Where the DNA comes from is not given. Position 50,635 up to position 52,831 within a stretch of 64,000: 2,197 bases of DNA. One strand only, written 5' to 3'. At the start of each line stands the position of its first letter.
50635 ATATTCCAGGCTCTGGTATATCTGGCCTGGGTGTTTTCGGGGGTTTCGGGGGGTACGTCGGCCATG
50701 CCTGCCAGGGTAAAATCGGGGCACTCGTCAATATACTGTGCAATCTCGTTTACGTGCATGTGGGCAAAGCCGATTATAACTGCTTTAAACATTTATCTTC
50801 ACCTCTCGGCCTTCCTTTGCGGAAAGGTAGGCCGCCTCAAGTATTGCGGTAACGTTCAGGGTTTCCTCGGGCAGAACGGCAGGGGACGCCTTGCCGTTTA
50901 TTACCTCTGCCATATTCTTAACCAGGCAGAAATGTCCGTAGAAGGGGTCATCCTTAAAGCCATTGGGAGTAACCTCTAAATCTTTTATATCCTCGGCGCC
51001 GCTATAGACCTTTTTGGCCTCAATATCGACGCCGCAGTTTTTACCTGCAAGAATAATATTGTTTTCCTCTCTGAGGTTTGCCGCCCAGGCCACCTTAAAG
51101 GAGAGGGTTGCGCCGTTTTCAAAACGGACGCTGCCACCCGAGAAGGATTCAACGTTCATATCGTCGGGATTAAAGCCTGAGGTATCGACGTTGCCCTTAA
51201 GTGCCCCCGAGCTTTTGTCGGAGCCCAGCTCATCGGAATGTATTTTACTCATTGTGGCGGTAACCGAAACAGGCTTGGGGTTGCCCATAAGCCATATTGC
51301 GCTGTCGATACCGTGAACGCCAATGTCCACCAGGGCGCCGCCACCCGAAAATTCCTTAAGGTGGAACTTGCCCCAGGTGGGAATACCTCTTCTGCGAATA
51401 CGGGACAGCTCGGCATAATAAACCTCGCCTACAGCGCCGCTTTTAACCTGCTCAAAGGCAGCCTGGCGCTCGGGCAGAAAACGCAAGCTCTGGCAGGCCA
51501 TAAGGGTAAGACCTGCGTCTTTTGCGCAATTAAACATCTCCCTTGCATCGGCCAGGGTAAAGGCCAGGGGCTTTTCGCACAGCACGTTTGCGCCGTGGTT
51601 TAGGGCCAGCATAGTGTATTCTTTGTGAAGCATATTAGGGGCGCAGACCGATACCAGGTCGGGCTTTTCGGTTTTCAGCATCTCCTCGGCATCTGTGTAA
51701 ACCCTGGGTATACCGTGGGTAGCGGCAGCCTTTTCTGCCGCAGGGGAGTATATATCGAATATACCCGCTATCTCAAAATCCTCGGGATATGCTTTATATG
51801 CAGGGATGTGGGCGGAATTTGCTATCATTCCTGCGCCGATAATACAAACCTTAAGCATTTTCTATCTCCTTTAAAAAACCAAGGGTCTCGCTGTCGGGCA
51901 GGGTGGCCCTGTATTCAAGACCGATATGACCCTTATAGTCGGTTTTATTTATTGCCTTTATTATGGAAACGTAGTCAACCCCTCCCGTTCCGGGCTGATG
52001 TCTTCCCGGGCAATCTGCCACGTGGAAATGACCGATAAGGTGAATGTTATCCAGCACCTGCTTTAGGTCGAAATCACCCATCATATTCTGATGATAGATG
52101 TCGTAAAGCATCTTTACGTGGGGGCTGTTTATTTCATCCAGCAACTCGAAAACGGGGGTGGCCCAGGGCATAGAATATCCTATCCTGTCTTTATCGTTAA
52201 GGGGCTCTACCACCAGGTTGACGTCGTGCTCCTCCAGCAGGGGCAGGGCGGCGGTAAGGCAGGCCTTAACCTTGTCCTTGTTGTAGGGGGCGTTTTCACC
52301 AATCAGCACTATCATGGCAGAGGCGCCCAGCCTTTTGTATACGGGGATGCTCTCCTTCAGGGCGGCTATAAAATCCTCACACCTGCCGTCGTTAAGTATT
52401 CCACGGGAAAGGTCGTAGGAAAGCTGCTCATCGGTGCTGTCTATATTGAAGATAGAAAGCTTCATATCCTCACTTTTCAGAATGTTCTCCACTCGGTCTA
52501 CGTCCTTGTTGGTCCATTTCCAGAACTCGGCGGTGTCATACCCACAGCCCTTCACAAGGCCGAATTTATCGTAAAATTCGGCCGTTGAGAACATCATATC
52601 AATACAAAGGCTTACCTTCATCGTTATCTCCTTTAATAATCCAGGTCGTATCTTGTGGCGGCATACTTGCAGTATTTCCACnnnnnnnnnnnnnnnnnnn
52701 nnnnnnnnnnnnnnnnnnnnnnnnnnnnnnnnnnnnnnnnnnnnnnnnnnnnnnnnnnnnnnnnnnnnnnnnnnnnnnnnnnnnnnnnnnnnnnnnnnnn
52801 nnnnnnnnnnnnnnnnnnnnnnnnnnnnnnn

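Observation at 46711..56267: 9.6-kb operon coupling a second GRE/activase pair to three Gfo/Idh/MocA oxidoreductases, a Hyi-like isomerase and a secreted dockerin/GDPD-like protein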

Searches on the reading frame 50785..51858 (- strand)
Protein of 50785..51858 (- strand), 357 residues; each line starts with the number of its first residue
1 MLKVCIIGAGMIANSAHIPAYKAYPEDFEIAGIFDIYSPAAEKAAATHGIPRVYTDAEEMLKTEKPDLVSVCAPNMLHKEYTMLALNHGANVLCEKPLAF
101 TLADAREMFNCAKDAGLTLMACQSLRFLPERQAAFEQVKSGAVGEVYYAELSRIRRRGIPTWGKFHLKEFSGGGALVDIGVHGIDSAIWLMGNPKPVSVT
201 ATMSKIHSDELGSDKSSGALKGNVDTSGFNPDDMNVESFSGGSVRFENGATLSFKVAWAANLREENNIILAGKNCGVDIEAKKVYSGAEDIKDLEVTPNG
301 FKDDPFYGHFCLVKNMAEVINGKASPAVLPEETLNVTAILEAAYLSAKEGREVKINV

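Call 4: search_protein_families(library=pfam, proteins=[window:50785-51858:-])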
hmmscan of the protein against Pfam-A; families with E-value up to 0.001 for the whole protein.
window:50785-51858:- (357 aa): 3 families
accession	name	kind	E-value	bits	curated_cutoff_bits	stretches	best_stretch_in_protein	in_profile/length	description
PF01408.29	GFO_IDH_MocA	-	1.4e-31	110.1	24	1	2-120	1-117/120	Oxidoreductase family, NAD-binding Rossmann fold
PF22725.1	GFO_IDH_MocA_C3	-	2.5e-18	66.7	27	1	133-273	3-119/124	GFO/IDH/MocA C-terminal domain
PF02894.22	GFO_IDH_MocA_C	-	3.1e-16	60.3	22.9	1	136-355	2-218/218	Oxidoreductase family, C-terminal alpha/beta domain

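Call 8: search_protein_families(library=ncbifam, proteins=[window:50785-51858:-])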
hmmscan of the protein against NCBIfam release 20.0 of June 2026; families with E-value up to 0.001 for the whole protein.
window:50785-51858:- (357 aa): 10 families
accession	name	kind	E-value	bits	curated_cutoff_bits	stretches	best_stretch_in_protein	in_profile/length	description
TIGR04380.1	myo_inos_iolG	equivalog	8.2e-31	107.1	355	1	1-212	1-205/330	inositol 2-dehydrogenase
NF040723.1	UDP-GlcNAcDh_Arch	equivalog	1.9e-27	96.6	450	1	2-209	1-195/302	UDP-N-acetylglucosamine 3-dehydrogenase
NF052479.1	LevoglcsnDh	equivalog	3e-25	88.7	650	1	2-263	4-272/386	levoglucosan dehydrogenase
NF007574.0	PRK10206.1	equivalog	1.1e-21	77.3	352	1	2-200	3-196/345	oxidoreductase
NF041392.1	XylDh_Gfo6_Halo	equivalog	1.8e-19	69.8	350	1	3-208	18-228/350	D-xylose 1-dehydrogenase Gfo6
NF008607.0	PRK11579.1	subfamily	2.4e-17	63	330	1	2-207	5-203/346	oxidoreductase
NF052679.1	InsChiInosDhIolG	equivalog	6.8e-11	41.8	540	1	2-193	3-187/343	bifunctional inositol 2-dehydrogenase/D-chiro-inositol 1-dehydrogenase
NF058563.1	BT_2159_fam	equivalog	8.3e-08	31.6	650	1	3-192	2-184/350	disaccharide 3-dehydrogenase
NF058561.1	BT_2158_fam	equivalog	9.1e-06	24.5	750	1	29-150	58-181/487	glycoside 3-dehydrogenase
NF009830.0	PRK13304.1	equivalog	0.00063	19.3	267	0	1-94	1-90/265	aspartate dehydrogenase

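Call 39: search_solved_structures(query=window:50788-51858:-, max_evalue=1e-10)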
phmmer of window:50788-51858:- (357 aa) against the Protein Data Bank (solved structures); distinct sequences matched with E-value up to 1e-10: 50.
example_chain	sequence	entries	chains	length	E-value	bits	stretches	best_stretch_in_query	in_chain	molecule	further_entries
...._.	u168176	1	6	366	1.9e-51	178.7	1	3-355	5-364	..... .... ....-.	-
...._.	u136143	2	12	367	4.5e-51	177.4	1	2-349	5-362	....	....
3e18_A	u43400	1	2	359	2.7e-24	89.4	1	4-211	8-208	oxidoreductase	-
5a02_A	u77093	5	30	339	7.4e-23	84.7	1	5-354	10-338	ALDOSE-ALDOSE OXIDOREDUCTASE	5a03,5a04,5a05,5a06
1evj_A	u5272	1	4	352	2.8e-21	79.5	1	5-203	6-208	GLUCOSE-FRUCTOSE OXIDOREDUCTASE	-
1ofg_A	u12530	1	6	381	1.7e-20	76.9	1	5-203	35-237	GLUCOSE-FRUCTOSE OXIDOREDUCTASE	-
1ryd_A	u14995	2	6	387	1.8e-20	76.8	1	5-203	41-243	glucose-fructose oxidoreductase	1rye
2glx_A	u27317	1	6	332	2.1e-20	76.6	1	7-202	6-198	1,5-anhydro-D-fructose reductase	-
1h6a_A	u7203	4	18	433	2.3e-20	76.5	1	5-203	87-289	PRECURSOR FORM OF GLUCOSE-FRUCTOSE OXIDOREDUCTASE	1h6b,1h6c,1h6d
6a3f_A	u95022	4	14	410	5e-18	68.8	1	2-267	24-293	Putative dehydrogenase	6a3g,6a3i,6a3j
3f4l_A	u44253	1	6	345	5.3e-18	68.7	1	4-227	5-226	Putative oxidoreductase yhhX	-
6nor_A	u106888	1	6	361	4.1e-17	65.8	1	3-206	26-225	Putative NAD dependent dehydrogenase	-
6z3b_B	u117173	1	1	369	5.5e-17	65.3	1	44-211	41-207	Gfo/Idh/MocA family oxidoreductase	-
6z3b_A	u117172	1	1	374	5.6e-17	65.3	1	44-211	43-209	Gfo/Idh/MocA family oxidoreductase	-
6z3c_AAA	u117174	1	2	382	5.9e-17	65.3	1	44-211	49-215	Gfo/Idh/MocA family oxidoreductase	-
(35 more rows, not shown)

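Call 89: search_solved_structures(query=window:50788-51858:-, max_evalue=1e-40, show_alignments=2)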
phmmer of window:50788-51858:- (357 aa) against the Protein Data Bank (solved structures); distinct sequences matched with E-value up to 1e-40: 2.
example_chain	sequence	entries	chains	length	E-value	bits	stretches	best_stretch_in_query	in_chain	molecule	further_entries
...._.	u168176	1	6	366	1.9e-51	178.7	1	3-355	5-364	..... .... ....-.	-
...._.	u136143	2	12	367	4.5e-51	177.4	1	2-349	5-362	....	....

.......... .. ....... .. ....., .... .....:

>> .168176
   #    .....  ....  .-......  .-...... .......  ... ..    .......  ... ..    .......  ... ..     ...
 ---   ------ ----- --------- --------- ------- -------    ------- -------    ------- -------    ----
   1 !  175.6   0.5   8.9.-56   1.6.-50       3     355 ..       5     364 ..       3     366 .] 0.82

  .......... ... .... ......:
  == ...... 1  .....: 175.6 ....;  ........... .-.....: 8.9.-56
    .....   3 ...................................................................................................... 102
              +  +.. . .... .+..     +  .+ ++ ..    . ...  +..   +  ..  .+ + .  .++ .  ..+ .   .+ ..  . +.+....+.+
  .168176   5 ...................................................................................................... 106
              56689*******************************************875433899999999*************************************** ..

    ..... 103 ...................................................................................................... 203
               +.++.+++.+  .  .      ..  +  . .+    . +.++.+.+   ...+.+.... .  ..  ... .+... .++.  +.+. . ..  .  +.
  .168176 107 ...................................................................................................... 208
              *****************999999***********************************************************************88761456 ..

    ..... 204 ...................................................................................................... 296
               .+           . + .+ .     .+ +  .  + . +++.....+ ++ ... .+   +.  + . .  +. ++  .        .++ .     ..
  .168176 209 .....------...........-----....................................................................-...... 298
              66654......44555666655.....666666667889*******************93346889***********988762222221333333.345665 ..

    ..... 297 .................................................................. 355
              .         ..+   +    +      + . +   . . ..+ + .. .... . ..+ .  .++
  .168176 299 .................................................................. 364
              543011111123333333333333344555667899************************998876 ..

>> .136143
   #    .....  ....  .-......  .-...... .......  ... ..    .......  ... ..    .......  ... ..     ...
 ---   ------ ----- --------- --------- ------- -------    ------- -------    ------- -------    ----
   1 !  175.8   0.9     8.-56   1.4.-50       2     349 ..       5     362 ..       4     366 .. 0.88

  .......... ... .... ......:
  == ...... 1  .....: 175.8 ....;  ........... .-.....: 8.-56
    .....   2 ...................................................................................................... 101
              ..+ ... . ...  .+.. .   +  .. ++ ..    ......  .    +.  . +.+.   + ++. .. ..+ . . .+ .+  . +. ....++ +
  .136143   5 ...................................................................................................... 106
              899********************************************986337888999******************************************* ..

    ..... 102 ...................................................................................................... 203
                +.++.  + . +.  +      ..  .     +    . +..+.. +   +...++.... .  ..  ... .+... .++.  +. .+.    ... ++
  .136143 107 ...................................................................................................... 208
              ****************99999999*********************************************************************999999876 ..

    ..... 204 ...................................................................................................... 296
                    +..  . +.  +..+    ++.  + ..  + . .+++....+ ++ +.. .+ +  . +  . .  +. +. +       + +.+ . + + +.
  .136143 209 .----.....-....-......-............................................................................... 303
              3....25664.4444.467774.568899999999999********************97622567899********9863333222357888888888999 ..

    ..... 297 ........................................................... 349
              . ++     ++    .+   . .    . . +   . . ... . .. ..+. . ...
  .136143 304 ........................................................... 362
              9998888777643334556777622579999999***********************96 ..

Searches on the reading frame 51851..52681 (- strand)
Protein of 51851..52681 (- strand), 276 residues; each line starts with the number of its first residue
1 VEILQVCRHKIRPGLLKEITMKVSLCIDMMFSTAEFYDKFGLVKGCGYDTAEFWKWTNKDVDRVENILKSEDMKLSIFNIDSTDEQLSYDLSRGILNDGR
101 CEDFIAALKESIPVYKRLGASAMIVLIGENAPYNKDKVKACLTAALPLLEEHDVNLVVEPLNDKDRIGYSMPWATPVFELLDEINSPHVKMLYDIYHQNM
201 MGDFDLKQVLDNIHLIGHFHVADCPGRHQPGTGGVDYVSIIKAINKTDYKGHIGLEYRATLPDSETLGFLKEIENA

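Call 4: search_protein_families(library=pfam, proteins=[window:51851-52681:-])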
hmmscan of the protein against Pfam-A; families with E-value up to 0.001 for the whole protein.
window:51851-52681:- (276 aa): 1 family
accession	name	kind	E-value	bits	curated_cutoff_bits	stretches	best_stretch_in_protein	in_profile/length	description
PF01261.30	AP_endonuc_2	-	3.5e-30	105.9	31.1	1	42-259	3-231/249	Xylose isomerase-like TIM barrel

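Call 8: search_protein_families(library=ncbifam, proteins=[window:51851-52681:-])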
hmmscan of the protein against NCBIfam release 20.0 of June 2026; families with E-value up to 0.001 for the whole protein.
window:51851-52681:- (276 aa): 7 families
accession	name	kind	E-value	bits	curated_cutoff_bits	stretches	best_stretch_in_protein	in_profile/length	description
TIGR03234.1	OH-pyruv-isom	equivalog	1.6e-39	135.8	353.45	1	23-270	3-253/254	hydroxypyruvate isomerase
NF043033.1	OxoTetrIsom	equivalog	7.1e-33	114.4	325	1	27-269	8-249/251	2-oxo-tetronate isomerase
NF007444.0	PRK09997.1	equivalog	1.5e-30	106.6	465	1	22-261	3-245/258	hydroxypyruvate isomerase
NF041099.2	keto_glucon_epim_IolO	equivalog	1.7e-17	63.6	300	1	40-257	27-246/269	5-keto-L-gluconate epimerase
NF007441.0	PRK09989.1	equivalog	1.1e-14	54.8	412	1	27-270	8-254/258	HPr family phosphocarrier protein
NF051856.1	PsicseEpim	equivalog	2e-11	44.2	300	1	148-256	139-244/287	D-psicose 3-epimerase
TIGR04379.1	myo_inos_iolE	equivalog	0.00014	21.5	290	0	230-255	239-264/290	myo-inosose-2 dehydratase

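Call 37: search_solved_structures(query=window:51854-52621:-, max_evalue=0.001)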
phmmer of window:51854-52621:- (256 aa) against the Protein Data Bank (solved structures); distinct sequences matched with E-value up to 0.001: 16.
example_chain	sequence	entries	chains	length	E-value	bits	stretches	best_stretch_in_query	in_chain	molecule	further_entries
3ngf_A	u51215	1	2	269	5.5e-17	65.6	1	7-239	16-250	AP endonuclease, family 2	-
1k77_A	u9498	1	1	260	4.6e-12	49.5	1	7-249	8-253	Hypothetical protein ygbM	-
6wn6_A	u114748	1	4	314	1e-09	41.8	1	161-242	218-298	3-keto-D-glucoside 4-epimerase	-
2zvr_A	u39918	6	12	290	2.3e-08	37.3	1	19-237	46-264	Uncharacterized protein TM_0416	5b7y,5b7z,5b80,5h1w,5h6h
7cj4_A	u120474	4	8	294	1.9e-07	34.3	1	158-237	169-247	Epimerase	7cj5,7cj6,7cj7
7cj8_A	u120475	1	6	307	2.1e-07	34.2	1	158-237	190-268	Epimerase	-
7cj9_A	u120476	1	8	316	2.2e-07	34.1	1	158-237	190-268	Epimerase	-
7x7w_A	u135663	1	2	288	4.3e-07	33.2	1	134-236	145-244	D-PSICOSE 3-EPIMERASE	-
8xix_A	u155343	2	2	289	8.2e-06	29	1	129-236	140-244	D-tagatose 3-epimerase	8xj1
8xiv_A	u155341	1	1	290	8.3e-06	29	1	129-236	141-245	D-tagatose 3-epimerase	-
5zfs_A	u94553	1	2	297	1.5e-05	28.1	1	158-237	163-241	D-allulose-3-epimerase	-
8yeb_A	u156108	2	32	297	1.5e-05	28.1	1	158-237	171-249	Ketose 3-epimerase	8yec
3kws_A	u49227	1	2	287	4e-05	26.7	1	130-236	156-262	Putative sugar isomerase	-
3vnk_A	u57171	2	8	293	0.00049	23.2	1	149-236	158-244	Xylose isomerase domain protein TIM barrel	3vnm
3vni_A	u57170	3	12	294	0.00049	23.2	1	149-236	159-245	Xylose isomerase domain protein TIM barrel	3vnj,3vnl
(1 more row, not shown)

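Call 66: search_solved_structures(query=A3, max_evalue=0.00001)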
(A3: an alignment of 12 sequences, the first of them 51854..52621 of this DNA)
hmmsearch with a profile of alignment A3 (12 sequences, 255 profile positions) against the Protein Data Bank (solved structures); distinct sequences matched with E-value up to 0.00001: 29.
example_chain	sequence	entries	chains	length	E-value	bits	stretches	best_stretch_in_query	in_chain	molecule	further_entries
3ngf_A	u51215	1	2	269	3.4e-31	111.6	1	5-247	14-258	AP endonuclease, family 2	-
1k77_A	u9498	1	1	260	7.2e-28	100.7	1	4-252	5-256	Hypothetical protein ygbM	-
2zvr_A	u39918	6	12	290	7.6e-19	71.1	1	14-236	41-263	Uncharacterized protein TM_0416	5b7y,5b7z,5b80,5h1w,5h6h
6wn6_A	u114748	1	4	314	9e-17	64.3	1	113-243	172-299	3-keto-D-glucoside 4-epimerase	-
8xix_A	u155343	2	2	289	6.6e-15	58.2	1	123-236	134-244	D-tagatose 3-epimerase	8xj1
8xiv_A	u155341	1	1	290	6.7e-15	58.2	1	123-236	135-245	D-tagatose 3-epimerase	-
3vnk_A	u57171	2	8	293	3.1e-13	52.7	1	116-236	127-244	Xylose isomerase domain protein TIM barrel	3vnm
3vni_A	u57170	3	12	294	3.1e-13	52.7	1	116-236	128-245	Xylose isomerase domain protein TIM barrel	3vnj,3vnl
7e9w_A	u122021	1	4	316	3.8e-13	52.5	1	116-236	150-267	D-psicose 3-epimerase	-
7x7w_A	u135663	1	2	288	1.7e-11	47.1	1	125-236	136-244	D-PSICOSE 3-EPIMERASE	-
2hk0_A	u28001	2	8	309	3.3e-10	42.8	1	124-236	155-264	D-PSICOSE 3-EPIMERASE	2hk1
7cj4_A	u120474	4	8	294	2.1e-09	40.2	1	112-237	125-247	Epimerase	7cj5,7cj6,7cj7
3wqo_A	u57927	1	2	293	2.1e-09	40.2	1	117-252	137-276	Uncharacterized protein MJ1311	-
7cj8_A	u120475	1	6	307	2.4e-09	40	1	112-237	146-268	Epimerase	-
7cj9_A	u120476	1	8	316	2.4e-09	40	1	112-237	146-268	Epimerase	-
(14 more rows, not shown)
